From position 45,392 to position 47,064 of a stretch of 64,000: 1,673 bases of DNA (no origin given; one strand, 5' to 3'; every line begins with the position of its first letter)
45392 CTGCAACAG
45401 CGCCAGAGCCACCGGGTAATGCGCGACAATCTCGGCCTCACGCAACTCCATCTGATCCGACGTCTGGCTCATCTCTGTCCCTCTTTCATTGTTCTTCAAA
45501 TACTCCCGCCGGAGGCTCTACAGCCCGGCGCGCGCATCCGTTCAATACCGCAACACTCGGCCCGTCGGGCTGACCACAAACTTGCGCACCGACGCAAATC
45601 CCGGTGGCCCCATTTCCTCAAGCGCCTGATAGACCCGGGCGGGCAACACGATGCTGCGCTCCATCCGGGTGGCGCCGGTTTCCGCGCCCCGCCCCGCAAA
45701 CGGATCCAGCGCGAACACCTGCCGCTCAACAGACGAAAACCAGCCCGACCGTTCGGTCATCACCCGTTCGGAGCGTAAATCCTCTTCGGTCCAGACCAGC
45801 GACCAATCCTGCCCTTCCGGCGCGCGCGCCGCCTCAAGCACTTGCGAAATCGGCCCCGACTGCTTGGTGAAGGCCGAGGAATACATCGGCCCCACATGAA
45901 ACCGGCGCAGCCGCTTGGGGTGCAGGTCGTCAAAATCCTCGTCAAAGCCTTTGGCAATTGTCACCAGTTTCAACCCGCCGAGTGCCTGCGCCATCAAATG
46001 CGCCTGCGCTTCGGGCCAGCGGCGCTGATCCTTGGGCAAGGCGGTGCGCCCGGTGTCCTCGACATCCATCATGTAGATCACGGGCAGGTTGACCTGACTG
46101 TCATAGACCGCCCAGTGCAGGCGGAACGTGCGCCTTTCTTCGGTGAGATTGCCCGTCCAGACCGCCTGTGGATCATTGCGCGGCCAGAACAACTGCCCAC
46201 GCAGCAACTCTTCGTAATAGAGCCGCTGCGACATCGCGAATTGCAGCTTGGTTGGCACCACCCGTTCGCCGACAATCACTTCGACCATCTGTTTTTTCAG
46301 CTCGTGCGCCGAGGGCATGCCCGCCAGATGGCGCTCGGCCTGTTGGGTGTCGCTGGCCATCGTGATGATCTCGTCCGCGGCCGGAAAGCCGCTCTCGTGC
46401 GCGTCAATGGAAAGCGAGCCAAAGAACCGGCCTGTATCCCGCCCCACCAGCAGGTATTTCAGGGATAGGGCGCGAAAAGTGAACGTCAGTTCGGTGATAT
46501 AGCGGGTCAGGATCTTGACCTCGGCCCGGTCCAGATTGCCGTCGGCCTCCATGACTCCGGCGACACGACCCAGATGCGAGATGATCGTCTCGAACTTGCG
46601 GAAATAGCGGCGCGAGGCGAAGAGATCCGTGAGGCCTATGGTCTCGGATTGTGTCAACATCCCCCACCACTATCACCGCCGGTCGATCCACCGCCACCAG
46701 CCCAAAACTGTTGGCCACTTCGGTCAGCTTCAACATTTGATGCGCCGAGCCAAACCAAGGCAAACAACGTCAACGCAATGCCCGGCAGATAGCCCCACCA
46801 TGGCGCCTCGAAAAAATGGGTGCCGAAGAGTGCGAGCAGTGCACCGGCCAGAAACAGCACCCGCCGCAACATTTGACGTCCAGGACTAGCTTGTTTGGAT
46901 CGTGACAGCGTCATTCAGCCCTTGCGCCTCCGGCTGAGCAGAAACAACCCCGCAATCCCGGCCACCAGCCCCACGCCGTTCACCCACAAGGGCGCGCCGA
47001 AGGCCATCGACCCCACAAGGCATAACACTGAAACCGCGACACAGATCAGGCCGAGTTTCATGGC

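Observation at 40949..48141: Nine-gene translationally coupled operon of unknown function: coiled-coil protein, AAA+ ATPase, two large unassigned proteins and five small membrane proteins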

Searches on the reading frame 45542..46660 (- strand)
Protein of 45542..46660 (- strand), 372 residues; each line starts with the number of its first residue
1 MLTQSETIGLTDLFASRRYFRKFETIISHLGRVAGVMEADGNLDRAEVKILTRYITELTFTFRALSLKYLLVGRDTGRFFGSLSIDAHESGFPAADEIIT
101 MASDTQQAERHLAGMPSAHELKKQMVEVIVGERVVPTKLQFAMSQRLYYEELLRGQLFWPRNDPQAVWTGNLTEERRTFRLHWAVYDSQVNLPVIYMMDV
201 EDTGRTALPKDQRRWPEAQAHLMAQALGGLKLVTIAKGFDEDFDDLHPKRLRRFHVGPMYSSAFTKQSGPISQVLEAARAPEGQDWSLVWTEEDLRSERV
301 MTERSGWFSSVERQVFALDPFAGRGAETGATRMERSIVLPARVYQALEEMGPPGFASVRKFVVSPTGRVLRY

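Call 3: search_protein_families(library=pfam, max_evalue=0.01, proteins=[window:45542-46660:-])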
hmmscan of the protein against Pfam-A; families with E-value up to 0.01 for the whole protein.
window:45542-46660:- (372 aa): 0 families

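Call 4: search_protein_families(library=ncbifam, max_evalue=0.01, proteins=[window:45542-46660:-])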
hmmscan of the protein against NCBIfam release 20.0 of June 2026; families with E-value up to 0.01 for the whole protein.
window:45542-46660:- (372 aa): 0 families

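Call 5: search_protein_families(library=padloc, max_evalue=0.01, proteins=[window:45542-46660:-])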
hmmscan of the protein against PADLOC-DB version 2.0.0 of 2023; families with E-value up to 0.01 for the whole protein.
window:45542-46660:- (372 aa): 0 families

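Call 36: search_solved_structures(query=A4, max_evalue=10)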
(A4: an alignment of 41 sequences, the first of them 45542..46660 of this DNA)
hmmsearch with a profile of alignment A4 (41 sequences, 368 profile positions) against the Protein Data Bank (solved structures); distinct sequences matched with E-value up to 10: 1.
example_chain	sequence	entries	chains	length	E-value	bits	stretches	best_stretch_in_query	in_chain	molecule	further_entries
5oql_H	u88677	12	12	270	0.011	17.9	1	108-169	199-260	U3 small nucleolar RNA-associated protein 11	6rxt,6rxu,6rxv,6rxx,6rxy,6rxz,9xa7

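Call 59: predict_structure(alignment_id=A9)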
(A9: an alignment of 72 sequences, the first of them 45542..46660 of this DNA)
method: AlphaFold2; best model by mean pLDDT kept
length: 372 residues; sequences in the alignment: 72
mean_pLDDT: 87.6   pTM: 0.87
mean pLDDT of the five models: 87.6, 87.6, 85.9, 85.9, 81.9
residues with pLDDT >= 90: 221; 70-90: 124; 50-70: 23; < 50: 4
segments of 3 or more residues with pLDDT < 50: 1-4
pLDDT, mean of each block of 10 residues (from residue 1): 54 84 90 91 94 95 91 67 85 92 93 95 95 91 93 91 94 93 92 95 89 91 81 91 93 93 82 91 90 89 77 76 61 90 94 88 90 85
secondary structure, 60 per line:
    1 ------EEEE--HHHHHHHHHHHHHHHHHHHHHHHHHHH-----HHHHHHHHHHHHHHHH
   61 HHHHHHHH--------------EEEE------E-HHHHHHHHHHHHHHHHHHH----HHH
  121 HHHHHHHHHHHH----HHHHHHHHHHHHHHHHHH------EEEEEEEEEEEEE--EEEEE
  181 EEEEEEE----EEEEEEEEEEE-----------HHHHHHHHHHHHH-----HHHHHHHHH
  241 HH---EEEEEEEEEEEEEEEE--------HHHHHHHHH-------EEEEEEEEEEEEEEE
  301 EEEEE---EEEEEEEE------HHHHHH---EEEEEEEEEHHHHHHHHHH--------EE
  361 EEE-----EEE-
elements in order: E7-10 H13-39 H45-68 E83-86 H95-113 H118-132 H137-154 E161-173 E176-187 E192-202 H214-226 H232-242 E246-261 H270-278 E286-305 E309-316 H323-328 E332-340 H341-350 E359-363 E369-371
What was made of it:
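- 45542..46660 (-): g4, 372-aa soluble protein (core component 2) with an apparently new fold. The AlphaFold model has pLDDT 87.6 and pTM 0.87 (call 59).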

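Call 61: fold_search(model_id=the predicted structure, library=pdb)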
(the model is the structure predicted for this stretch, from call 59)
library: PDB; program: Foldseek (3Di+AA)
matches with E <= 10: 364; with E <= 0.001: 0
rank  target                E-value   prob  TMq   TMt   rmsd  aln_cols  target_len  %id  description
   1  5uwb_A                3.6e-01  0.08  0.09  0.15  20.7       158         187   12  Re-refined 4FCZ: lipid-bound crystal structure of toluene-tolerance protein from Pseudomonas putida (released 2017-04-19)
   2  5yja_C                6.0e-01  0.09  0.14  0.17  18.0       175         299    6  Crystal structure of highly active BTUO mutant P287G without dehydration (released 2018-10-10)
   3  5jyx_M                7.1e-01  0.30  0.15  0.43   5.8        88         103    9  Crystal structure of the covalent thioimide intermediate of the archaeosine synthase QueF-Like (released 2016-11-09)
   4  8b9g_A                7.1e-01  0.20  0.12  0.05  17.0       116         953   11  Cryo-EM structure of MLE in complex with ADP:AlF4 and U10 RNA (released 2023-10-18)
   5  6xw2                  8.4e-01  0.04  0.12  0.12  17.4       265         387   10  Crystal structure of the bright genetically encoded calcium indicator NCaMP7 based on mNeonGreen fluorescent protein (released 2020-01-29)
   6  6z88_D                8.8e-01  0.12  0.14  0.26  11.4       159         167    7  human GTP cyclohydrolase I in complex with allosteric inhibitor (released 2020-12-09)
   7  5yja_B                9.3e-01  0.07  0.14  0.17  18.1       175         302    6  Crystal structure of highly active BTUO mutant P287G without dehydration (released 2018-10-10)
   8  6v8i_AB               9.3e-01  0.02  0.08  0.13  19.0       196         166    6  Composite atomic model of the Staphylococcus aureus phage 80alpha baseplate (released 2020-03-04)
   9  1is8_A                9.9e-01  0.11  0.15  0.24  12.0       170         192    6  Crystal structure of rat GTPCHI/GFRP stimulatory complex plus Zn (released 2002-02-20)
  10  2mnh_MODEL_1_A        1.0e+00  0.02  0.09  0.16  22.3       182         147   10  Refined structure of outer membrane protein x in nanodisc by measuring residual dipolar couplings (released 2015-03-18)
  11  6z88_E                1.1e+00  0.13  0.15  0.27  11.6       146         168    6  human GTP cyclohydrolase I in complex with allosteric inhibitor (released 2020-12-09)
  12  5k0p_I                1.2e+00  0.18  0.15  0.41   5.6        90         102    8  Crystal structure of the archaeosine synthase QueF-Like in the apo form (released 2016-11-09)
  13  5jyx_B                1.3e+00  0.20  0.16  0.42   6.5        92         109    9  Crystal structure of the covalent thioimide intermediate of the archaeosine synthase QueF-Like (released 2016-11-09)
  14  4keg                  1.3e+00  0.06  0.08  0.06  10.8       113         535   14  Crystal Structure of MBP Fused Human SPLUNC1 (released 2014-04-30)
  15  5jyx_F                1.4e+00  0.20  0.15  0.43   5.8        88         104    9  Crystal structure of the covalent thioimide intermediate of the archaeosine synthase QueF-Like (released 2016-11-09)
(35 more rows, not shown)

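Call 71: search_protein_families(library=pfam, alignment_id=A4, max_evalue=1)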
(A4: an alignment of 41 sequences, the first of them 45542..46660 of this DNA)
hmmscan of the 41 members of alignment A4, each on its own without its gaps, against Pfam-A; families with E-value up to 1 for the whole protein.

A. member 1, window:45542-46660:- (372 aa): 0 families

B. families by the number of members that match (of 41 scanned): 25 families
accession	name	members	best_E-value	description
PF14930.12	Qn_am_d_aII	2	0.024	Quinohemoprotein amine dehydrogenase, alpha subunit domain II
PF14201.11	DUF4318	2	0.064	Domain of unknown function (DUF4318)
PF17832.7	Pre-PUA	2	0.22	Pre-PUA-like domain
PF13905.12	Thioredoxin_8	1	0.0037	Thioredoxin-like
PF07079.16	DUF1347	1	0.013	Protein of unknown function (DUF1347)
PF09432.15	THP2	1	0.017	Tho complex subunit THP2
PF11926.13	DUF3444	1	0.032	Domain of unknown function (DUF3444)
PF21771.2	CFAP58_CC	1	0.034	CFAP58 central coiled coil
PF12707.14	DUF3804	1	0.038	Protein of unknown function (DUF3804)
PF18686.6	DUF5636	1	0.04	Family of unknown function (DUF5636)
PF08397.16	IMD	1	0.052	IRSp53/MIM homology domain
PF01415.21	IL7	1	0.053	Interleukin 7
PF22056.1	ORF239-like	1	0.056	ORF239-like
PF02481.21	DNA_processg_A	1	0.058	DNA recombination-mediator protein A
PF18604.6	PreAtp-grasp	1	0.059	Pre ATP-grasp domain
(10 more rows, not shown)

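Call 89: fold_search(model_id=the predicted structure, library=viral)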
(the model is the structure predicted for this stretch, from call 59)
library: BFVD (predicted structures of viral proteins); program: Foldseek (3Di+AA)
matches with E <= 10: 474; with E <= 0.001: 1
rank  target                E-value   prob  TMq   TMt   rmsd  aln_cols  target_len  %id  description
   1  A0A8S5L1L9            9.4e-04  0.35  0.09  0.07  25.9       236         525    9  Maturation protein [ssRNA phage Zoerhiza.1_16]
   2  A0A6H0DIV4            3.6e-03  0.38  0.13  0.12  27.0       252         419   10  Uncharacterized protein [de Gerlache virus]
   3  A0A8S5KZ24            4.2e-03  0.13  0.09  0.09  23.9       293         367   12  Maturation protein [ssRNA phage Zoerhiza.2_30]
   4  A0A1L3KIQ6            6.2e-03  0.15  0.11  0.09  25.6       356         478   11  Uncharacterized protein [Hubei levi-like virus 8]
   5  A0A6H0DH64            9.7e-03  0.18  0.12  0.10  27.3       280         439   10  Maturation protein (Fragment) [Mackintosh virus]
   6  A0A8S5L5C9            1.2e-02  0.11  0.10  0.10  22.9       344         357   11  Maturation protein [ssRNA phage SRR5466725_18]
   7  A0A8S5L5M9            1.3e-02  0.11  0.11  0.10  25.6       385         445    8  Maturation protein [ssRNA phage SRR7976325_16]
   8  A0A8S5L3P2            1.3e-02  0.13  0.11  0.11  22.0       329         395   10  Maturation protein [ssRNA phage SRR5466365_2]
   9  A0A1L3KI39            1.7e-02  0.09  0.09  0.09  22.0       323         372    8  Maturation protein [Beihai levi-like virus 27]
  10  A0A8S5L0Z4            1.9e-02  0.11  0.11  0.11  20.3       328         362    9  Maturation protein [ssRNA phage SRR6960549_3]
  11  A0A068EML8            1.9e-02  0.09  0.10  0.09  26.6       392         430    9  Maturation/attachment protein [Marine phage EC]
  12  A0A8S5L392            2.0e-02  0.10  0.10  0.08  25.4       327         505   10  Maturation protein [ssRNA phage SRR6050738_3]
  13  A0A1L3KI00            2.5e-02  0.12  0.12  0.10  23.2       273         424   10  Maturation protein [Beihai levi-like virus 19]
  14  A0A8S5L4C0            2.5e-02  0.09  0.09  0.08  24.6       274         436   10  Maturation protein (Fragment) [ssRNA phage Esthiorhiza.1_9]
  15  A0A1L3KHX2            2.9e-02  0.09  0.10  0.11  25.7       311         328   10  Uncharacterized protein [Beihai levi-like virus 5]
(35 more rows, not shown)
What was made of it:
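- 45542..46660 (-): Foldseek finds nothing in the PDB (best E 0.36, TM below 0.2, call 61) or in BFVD (TM about 0.1, call 89).
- Tried and rejected: Foldseek of the g4 model against the PDB and BFVD found nothing (calls 61, 89).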

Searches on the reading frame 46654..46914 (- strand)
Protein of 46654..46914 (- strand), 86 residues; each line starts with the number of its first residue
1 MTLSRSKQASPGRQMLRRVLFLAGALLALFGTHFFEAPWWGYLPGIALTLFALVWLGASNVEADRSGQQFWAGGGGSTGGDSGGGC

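Call 3: search_protein_families(library=pfam, max_evalue=0.01, proteins=[window:46654-46914:-])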
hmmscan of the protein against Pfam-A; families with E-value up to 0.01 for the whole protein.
window:46654-46914:- (86 aa): 1 family
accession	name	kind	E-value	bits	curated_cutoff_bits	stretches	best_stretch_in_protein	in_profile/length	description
PF09925.14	DUF2157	-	0.0014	18.8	32.4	1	8-61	27-79/146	Predicted membrane protein (DUF2157)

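Call 4: search_protein_families(library=ncbifam, max_evalue=0.01, proteins=[window:46654-46914:-])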
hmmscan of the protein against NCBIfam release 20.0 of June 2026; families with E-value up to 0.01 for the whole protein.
window:46654-46914:- (86 aa): 0 families

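Call 5: search_protein_families(library=padloc, max_evalue=0.01, proteins=[window:46654-46914:-])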
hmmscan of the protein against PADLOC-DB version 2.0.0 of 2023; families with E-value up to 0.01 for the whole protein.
window:46654-46914:- (86 aa): 0 families
